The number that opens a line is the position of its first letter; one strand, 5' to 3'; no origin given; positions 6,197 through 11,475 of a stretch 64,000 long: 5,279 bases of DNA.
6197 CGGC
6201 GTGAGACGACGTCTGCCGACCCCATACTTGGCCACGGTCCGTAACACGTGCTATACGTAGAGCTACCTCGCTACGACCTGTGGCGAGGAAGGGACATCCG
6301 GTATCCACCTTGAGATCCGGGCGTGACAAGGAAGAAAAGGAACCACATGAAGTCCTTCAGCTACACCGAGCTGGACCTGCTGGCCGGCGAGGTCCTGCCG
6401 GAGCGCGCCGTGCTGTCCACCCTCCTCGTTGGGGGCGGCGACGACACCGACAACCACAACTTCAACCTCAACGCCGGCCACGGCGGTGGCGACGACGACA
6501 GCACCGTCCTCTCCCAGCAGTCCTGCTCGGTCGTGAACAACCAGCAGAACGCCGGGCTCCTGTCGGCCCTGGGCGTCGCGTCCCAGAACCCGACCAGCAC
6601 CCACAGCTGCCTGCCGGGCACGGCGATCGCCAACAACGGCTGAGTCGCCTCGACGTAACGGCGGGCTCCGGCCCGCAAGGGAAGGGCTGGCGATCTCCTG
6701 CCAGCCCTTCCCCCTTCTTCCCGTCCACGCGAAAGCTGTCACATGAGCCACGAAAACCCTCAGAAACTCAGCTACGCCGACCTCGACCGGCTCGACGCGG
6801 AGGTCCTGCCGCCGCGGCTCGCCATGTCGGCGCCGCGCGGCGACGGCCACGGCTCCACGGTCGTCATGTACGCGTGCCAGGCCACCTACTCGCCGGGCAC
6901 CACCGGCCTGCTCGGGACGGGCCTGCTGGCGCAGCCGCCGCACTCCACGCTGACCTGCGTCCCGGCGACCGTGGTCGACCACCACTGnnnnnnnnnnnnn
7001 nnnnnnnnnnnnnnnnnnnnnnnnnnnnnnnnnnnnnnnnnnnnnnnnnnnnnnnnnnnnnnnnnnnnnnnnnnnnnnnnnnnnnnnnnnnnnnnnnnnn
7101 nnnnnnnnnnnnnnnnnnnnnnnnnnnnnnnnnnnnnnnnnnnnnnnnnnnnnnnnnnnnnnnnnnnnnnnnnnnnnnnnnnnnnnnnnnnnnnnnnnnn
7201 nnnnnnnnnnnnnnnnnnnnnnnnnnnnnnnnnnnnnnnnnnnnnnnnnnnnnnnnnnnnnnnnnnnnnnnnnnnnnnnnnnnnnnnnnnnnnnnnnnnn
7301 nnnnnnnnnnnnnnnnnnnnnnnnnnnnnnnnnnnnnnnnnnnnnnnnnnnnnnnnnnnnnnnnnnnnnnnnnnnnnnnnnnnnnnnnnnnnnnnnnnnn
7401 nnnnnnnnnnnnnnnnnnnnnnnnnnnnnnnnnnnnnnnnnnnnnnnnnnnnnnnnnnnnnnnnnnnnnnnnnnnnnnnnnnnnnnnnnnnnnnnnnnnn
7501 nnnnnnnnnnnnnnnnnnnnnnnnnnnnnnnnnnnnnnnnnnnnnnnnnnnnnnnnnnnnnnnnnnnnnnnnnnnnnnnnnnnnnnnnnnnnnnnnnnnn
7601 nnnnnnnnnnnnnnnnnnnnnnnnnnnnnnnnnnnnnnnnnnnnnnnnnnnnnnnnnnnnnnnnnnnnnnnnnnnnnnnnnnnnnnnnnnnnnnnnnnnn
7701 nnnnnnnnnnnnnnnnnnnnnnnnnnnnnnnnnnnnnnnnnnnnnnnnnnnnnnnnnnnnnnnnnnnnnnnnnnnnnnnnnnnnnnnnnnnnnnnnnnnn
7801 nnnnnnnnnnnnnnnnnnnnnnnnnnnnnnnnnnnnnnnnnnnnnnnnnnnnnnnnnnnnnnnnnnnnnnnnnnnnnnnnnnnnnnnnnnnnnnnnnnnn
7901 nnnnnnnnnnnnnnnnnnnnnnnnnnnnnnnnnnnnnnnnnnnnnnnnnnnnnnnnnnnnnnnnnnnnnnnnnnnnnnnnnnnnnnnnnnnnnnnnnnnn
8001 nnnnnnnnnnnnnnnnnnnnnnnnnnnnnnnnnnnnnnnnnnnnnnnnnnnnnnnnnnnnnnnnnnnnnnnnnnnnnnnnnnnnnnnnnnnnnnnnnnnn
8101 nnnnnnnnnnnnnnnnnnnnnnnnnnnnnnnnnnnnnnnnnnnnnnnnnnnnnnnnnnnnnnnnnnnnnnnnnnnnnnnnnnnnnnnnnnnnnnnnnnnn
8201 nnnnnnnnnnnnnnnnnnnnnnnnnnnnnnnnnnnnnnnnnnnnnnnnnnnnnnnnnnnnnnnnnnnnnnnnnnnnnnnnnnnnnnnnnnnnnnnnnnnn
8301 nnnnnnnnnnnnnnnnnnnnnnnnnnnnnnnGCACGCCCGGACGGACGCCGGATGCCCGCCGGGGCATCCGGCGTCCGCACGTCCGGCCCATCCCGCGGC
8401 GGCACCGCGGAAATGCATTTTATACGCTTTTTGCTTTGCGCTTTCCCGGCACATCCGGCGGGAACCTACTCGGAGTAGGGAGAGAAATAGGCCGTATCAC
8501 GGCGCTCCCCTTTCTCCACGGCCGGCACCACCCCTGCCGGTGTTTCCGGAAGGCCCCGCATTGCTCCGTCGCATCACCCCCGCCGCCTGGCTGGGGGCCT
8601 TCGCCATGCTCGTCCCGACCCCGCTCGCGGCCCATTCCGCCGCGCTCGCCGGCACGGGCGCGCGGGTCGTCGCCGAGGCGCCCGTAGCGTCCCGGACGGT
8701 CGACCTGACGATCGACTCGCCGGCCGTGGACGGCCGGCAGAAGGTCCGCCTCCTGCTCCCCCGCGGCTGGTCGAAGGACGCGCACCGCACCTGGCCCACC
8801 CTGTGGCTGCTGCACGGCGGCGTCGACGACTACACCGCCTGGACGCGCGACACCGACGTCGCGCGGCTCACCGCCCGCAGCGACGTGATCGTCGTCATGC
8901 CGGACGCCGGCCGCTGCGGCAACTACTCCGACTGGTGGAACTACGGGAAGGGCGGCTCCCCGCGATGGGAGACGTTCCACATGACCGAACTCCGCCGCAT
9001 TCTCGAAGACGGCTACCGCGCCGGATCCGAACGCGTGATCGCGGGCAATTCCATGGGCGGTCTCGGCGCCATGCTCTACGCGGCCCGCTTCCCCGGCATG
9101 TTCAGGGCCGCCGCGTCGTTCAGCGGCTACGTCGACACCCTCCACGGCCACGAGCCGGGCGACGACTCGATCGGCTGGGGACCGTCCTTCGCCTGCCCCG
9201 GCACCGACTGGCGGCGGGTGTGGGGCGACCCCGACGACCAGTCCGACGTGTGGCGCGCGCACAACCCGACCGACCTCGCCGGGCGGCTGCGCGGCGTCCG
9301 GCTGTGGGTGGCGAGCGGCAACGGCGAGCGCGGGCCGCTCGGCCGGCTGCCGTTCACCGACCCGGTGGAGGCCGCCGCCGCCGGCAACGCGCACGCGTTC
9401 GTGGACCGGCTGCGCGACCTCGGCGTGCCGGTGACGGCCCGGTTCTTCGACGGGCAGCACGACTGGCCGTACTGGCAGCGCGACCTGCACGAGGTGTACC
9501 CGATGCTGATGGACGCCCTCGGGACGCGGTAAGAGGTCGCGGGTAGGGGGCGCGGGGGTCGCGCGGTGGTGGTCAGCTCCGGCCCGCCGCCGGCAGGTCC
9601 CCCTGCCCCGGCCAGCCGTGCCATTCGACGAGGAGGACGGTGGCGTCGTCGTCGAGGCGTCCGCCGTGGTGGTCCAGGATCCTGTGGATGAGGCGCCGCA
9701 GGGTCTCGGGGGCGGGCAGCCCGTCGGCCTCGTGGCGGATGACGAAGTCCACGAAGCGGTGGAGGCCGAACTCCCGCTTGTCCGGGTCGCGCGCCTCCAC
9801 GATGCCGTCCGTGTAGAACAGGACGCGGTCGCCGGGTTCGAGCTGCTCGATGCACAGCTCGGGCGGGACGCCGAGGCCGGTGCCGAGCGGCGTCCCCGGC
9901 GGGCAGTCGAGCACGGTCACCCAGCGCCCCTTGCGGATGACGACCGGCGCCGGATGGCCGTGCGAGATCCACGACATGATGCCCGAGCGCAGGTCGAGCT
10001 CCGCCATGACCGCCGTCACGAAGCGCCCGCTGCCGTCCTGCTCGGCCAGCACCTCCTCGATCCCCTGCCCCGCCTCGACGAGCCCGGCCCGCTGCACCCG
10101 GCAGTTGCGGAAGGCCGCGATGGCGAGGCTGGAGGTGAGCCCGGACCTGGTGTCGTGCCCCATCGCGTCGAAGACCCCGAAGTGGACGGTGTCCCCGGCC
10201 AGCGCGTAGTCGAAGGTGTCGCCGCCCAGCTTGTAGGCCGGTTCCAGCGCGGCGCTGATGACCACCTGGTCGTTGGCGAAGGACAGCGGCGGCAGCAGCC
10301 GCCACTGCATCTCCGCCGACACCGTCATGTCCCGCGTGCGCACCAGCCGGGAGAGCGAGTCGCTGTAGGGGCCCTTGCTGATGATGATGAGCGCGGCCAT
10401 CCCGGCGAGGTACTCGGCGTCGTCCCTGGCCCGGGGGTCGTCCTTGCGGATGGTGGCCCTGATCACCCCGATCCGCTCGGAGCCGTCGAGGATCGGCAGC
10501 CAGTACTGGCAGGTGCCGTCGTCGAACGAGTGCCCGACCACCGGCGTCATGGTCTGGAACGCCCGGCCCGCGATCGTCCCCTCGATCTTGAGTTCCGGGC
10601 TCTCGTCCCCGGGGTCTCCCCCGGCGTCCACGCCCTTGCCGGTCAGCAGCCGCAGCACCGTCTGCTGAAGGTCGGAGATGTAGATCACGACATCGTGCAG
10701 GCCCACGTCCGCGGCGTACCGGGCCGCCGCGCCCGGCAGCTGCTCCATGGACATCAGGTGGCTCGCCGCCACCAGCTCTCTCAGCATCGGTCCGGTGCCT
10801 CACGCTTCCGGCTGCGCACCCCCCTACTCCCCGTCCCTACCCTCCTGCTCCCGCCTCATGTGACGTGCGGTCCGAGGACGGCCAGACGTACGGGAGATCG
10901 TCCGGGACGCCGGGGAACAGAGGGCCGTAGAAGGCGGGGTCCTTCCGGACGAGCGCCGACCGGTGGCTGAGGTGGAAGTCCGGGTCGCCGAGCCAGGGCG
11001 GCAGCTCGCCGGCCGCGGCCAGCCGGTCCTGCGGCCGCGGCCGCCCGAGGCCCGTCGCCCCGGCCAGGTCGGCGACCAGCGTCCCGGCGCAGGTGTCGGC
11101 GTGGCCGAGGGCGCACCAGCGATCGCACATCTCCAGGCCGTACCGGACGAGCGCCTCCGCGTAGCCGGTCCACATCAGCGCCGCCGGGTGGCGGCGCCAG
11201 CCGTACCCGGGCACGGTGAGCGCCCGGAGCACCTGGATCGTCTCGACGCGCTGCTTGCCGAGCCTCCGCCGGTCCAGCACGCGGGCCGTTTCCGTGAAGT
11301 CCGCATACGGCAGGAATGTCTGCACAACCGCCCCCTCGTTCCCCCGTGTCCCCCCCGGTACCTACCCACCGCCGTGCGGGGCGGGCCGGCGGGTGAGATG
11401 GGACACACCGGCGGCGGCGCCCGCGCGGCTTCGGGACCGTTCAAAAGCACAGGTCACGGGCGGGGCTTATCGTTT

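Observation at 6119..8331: Two paralogous leader-bearing small peptides, second translationally coupled to an M50 (site-2-protease-like) membrane metalloprotease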

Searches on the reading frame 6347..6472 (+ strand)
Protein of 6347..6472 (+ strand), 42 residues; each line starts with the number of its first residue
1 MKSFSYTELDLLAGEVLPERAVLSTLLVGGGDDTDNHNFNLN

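Call 62: find_homologous_proteins(query=A5, max_evalue=10)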
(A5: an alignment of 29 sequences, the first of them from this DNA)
Query A5 (29 sequences) (42 aa, profile of the alignment): 1917 proteins with E <= 10 among 2459 candidates; the best 120 are listed.
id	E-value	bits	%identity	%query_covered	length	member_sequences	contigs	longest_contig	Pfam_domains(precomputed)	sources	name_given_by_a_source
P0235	9.7e-12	62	65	55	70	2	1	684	-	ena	-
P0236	1.3e-11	62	57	55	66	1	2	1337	-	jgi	jgi:hypothetical protein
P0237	1.6e-11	61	57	55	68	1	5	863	-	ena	-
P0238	1.9e-11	61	56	60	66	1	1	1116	-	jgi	-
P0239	2.1e-11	61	60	60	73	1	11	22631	-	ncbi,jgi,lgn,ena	-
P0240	2.1e-11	61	60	60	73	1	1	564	-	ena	-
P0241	2.1e-11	61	57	55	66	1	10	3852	-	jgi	jgi:hypothetical protein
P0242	2.2e-11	61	60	60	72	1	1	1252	-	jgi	jgi:hypothetical protein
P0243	2.2e-11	61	60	60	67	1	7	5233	-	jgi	jgi:hypothetical protein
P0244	2.2e-11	61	60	60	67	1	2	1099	-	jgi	jgi:hypothetical protein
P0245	2.6e-11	61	57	55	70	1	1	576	-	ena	-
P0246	2.6e-11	61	56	60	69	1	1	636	-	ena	-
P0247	2.8e-11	61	61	55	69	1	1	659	-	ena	-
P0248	3.0e-11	60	61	55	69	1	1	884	-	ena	-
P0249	3.0e-11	60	56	60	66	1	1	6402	-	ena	-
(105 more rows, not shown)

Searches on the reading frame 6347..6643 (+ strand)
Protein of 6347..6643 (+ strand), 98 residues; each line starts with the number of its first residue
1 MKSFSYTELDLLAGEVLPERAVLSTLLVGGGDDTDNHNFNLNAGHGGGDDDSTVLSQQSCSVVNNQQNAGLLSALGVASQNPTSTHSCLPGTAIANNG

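Call 3: search_protein_families(library=pfam, proteins=[window:6347-6643:+], max_evalue=1)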
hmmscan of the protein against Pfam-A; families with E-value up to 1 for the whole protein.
window:6347-6643:+ (98 aa): 0 families

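Call 4: search_protein_families(library=ncbifam, proteins=[window:6347-6643:+], max_evalue=1)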
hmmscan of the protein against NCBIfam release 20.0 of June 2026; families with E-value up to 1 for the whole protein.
window:6347-6643:+ (98 aa): 0 families

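Call 24: find_homologous_proteins(query=window:6347-6643:+, max_evalue=10)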
Query window:6347-6643:+ (98 aa): 114 proteins with E <= 10 among 133 candidates.
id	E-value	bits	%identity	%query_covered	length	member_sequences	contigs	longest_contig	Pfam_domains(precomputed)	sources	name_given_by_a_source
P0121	1.9e-54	199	99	100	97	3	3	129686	-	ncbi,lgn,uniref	ncbi:hypothetical protein [Actinomadura sp.]|uniref:hypothetical protein n=1 Tax=Actinomadura sp. Ta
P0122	6.6e-53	194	95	100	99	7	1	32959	-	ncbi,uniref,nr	ncbi:hypothetical protein [Actinomadura sp. BRA 177]|uniref:hypothetical protein n=1 Tax=Actinomadur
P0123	1.4e-49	184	93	100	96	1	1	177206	-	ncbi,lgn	ncbi:hypothetical protein ABZ806_05230 [Spirillospora sp. NPDC047418]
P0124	2.5e-49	183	90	100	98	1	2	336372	-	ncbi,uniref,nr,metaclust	ncbi:hypothetical protein [Actinomadura latina]|uniref:Uncharacterized protein n=1 Tax=Actinomadura 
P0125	1.1e-48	181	91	100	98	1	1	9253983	-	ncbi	-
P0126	8.8e-46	172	87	100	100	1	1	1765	-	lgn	-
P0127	6.2e-42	159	78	100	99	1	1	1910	-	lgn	-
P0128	6.8e-36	140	81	100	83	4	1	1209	-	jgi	jgi:hypothetical protein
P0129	6.0e-34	134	66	99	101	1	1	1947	-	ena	-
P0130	1.3e-32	129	67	99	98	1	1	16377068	-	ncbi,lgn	ncbi:hypothetical protein ACN3XK_48540 [Actinomadura welshii]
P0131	1.4e-32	129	64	96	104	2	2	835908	-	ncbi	ncbi:hypothetical protein [Spirillospora sp. NPDC048824]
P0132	5.2e-30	121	67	97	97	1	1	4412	-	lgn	-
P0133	1.9e-29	119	58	99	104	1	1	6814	-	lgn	-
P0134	5.9e-28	115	58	97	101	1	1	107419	-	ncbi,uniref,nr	ncbi:hypothetical protein E1287_03785 [Actinomadura sp. KC06]|uniref:hypothetical protein n=1 Tax=Ac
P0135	1.5e-27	113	68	100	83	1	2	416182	-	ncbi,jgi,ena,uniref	ncbi:hypothetical protein [Actinomadura monticuli]|uniref:Uncharacterized protein n=1 Tax=Actinomadu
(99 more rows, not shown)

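Call 56: predict_structure(alignment_id=A3)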
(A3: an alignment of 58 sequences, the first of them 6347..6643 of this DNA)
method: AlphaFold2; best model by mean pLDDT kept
length: 98 residues; sequences in the alignment: 58
mean_pLDDT: 55.2   pTM: 0.23
mean pLDDT of the five models: 55.2, 54.0, 49.9, 49.2, 48.4
residues with pLDDT >= 90: 0; 70-90: 11; 50-70: 46; < 50: 41
segments of 3 or more residues with pLDDT < 50: 1-5, 8-12, 22-24, 26-48
pLDDT, mean of each block of 10 residues (from residue 1): 48 52 47 45 46 63 64 58 69 60
secondary structure, 60 per line:
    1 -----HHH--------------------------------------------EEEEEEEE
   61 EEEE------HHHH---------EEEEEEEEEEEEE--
elements in order: E53-64 H71-74 E84-96

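Call 89: search_protein_families(library=padloc, proteins=[window:6347-6643:+], max_evalue=0.01)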
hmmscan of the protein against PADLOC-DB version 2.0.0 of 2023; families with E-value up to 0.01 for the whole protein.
window:6347-6643:+ (98 aa): 0 families

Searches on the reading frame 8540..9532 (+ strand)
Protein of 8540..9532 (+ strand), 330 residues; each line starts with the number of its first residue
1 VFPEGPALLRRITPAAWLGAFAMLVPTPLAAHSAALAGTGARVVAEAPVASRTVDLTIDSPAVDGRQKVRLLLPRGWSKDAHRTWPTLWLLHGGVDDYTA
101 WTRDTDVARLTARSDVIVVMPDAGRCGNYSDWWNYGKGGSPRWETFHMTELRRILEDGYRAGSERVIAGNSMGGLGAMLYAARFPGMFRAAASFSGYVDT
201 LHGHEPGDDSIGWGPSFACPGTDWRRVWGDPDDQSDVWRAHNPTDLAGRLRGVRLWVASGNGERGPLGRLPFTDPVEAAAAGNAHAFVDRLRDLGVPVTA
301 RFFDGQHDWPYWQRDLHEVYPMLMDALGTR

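Call 48: search_protein_families(library=pfam, proteins=[window:8540-9532:+], max_evalue=0.001)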
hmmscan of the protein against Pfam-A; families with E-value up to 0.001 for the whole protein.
window:8540-9532:+ (330 aa): 3 families
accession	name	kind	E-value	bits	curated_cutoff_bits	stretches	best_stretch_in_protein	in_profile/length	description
PF00756.26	Esterase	-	1.3e-36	127.1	22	1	60-318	1-246/251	Putative esterase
PF00561.26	Abhydrolase_1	-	0.00029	21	25.8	1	86-215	1-118/245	alpha/beta hydrolase fold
PF00326.27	Peptidase_S9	-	0.0004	20.4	22.6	1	109-202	8-103/213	Prolyl oligopeptidase family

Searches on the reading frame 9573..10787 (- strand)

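Call 48: search_protein_families(library=pfam, proteins=[window:9573-10787:-], max_evalue=0.001)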
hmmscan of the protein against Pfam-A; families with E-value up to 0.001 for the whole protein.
window:9573-10787:- (404 aa): 1 family
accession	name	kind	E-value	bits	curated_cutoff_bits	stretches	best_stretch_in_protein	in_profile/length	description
PF07228.17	SpoIIE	-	7.6e-41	140.6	25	1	198-390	2-192/192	Stage II sporulation protein E (SpoIIE)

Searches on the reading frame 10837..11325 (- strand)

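Call 48: search_protein_families(library=pfam, proteins=[window:10837-11325:-], max_evalue=0.001)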
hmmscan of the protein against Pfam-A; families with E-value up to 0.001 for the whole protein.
window:10837-11325:- (162 aa): 1 family
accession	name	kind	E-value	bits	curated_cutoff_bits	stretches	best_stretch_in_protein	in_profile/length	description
PF03013.19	Pyr_excise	-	7.6e-19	68.3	23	1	1-78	1-76/81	Pyrimidine dimer DNA glycosylase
